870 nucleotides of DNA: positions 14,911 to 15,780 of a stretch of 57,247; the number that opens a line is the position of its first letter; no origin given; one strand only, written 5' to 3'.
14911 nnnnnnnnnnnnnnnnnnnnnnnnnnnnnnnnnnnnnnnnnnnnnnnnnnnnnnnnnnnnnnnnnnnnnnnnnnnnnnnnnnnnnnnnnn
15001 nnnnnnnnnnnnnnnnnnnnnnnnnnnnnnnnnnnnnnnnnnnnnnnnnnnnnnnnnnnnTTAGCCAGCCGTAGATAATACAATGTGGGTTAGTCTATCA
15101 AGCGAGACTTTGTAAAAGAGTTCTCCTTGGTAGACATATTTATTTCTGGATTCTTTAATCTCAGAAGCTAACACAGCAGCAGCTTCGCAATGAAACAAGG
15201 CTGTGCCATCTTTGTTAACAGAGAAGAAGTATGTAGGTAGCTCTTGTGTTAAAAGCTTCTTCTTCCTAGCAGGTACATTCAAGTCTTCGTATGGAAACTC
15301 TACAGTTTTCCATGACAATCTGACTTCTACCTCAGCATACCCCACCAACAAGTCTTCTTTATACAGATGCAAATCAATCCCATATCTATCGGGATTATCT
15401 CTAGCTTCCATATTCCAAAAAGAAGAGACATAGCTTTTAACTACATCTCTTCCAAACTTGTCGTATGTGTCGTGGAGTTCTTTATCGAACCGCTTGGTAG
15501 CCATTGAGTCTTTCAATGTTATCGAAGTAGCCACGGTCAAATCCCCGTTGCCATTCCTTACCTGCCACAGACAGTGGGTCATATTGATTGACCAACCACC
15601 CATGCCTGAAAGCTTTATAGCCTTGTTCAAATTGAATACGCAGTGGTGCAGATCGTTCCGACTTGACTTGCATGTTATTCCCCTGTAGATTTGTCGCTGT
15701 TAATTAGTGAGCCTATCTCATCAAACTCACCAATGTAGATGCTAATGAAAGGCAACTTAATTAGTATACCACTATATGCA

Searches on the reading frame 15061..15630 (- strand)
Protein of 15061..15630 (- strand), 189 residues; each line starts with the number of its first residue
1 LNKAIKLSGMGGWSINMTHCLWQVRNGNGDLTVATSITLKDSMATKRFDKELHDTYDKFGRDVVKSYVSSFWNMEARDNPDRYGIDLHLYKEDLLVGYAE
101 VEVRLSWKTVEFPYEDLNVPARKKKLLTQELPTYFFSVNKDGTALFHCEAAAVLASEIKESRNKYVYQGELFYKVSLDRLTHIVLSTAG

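Call 34: search_protein_families(library=pfam, alignment_id=A2, max_evalue=0.01)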
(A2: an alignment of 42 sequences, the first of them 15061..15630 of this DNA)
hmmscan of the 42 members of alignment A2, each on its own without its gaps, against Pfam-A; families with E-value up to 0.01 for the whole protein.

A. member 1, window:15061-15630:- (189 aa): 0 families

B. families by the number of members that match (of 42 scanned): 13 families
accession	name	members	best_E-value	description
PF06067.16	DUF932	1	5.3e-21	Domain of unknown function (DUF932)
PF00589.27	Phage_integrase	1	5.3e-18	Phage integrase family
PF20106.4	DUF6496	1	1.6e-09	Family of unknown function (DUF6496)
PF01844.29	HNH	1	3.1e-06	HNH endonuclease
PF03592.21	Terminase_2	1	1.2e-05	Terminase small subunit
PF19905.4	DUF6378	1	3.9e-05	Domain of unknown function (DUF6378)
PF14945.12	LLC1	1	0.00027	Normal lung function maintenance, Low in Lung Cancer 1 protein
PF14279.12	HNH_5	1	0.00029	HNH endonuclease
PF12760.12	Zn_ribbon_IS1595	1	0.0024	Transposase zinc-ribbon domain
PF23065.1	PH_SMPa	1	0.005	PH domain associated with SMP domain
PF00935.25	Ribosomal_L44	1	0.0064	Ribosomal protein L44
PF08776.16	VASP_tetra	1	0.0082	VASP tetramerisation domain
PF19058.5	DUF5754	1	0.0089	Family of unknown function (DUF5754)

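Call 35: search_protein_families(library=phrogs, alignment_id=A2, max_evalue=0.001)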
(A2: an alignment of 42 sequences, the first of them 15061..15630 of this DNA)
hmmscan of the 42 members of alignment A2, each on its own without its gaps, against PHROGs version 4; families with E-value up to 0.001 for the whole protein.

A. member 1, window:15061-15630:- (189 aa): 0 families

B. families by the number of members that match (of 42 scanned): 48 families (the first 25 are shown)
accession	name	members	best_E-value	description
phrog_3322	-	2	3.3e-34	endonuclease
phrog_1035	-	2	6.5e-22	endonuclease VII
phrog_3118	-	2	3.3e-12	HNH endonuclease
phrog_1400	-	2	1.8e-07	Srd anti-sigma factor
phrog_12094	-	1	3.4e-41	-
phrog_1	-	1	2e-40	integrase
phrog_7595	-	1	8.2e-38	-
phrog_3106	-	1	4.6e-27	HNH endonuclease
phrog_16943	-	1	4.9e-26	-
phrog_17775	-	1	2.3e-21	-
phrog_216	-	1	2e-20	integrase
phrog_1985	-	1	8.3e-19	HNH endonuclease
phrog_13182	-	1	5.2e-18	-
phrog_474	-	1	5.8e-18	phosphofructokinase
phrog_2201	-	1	3.2e-12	-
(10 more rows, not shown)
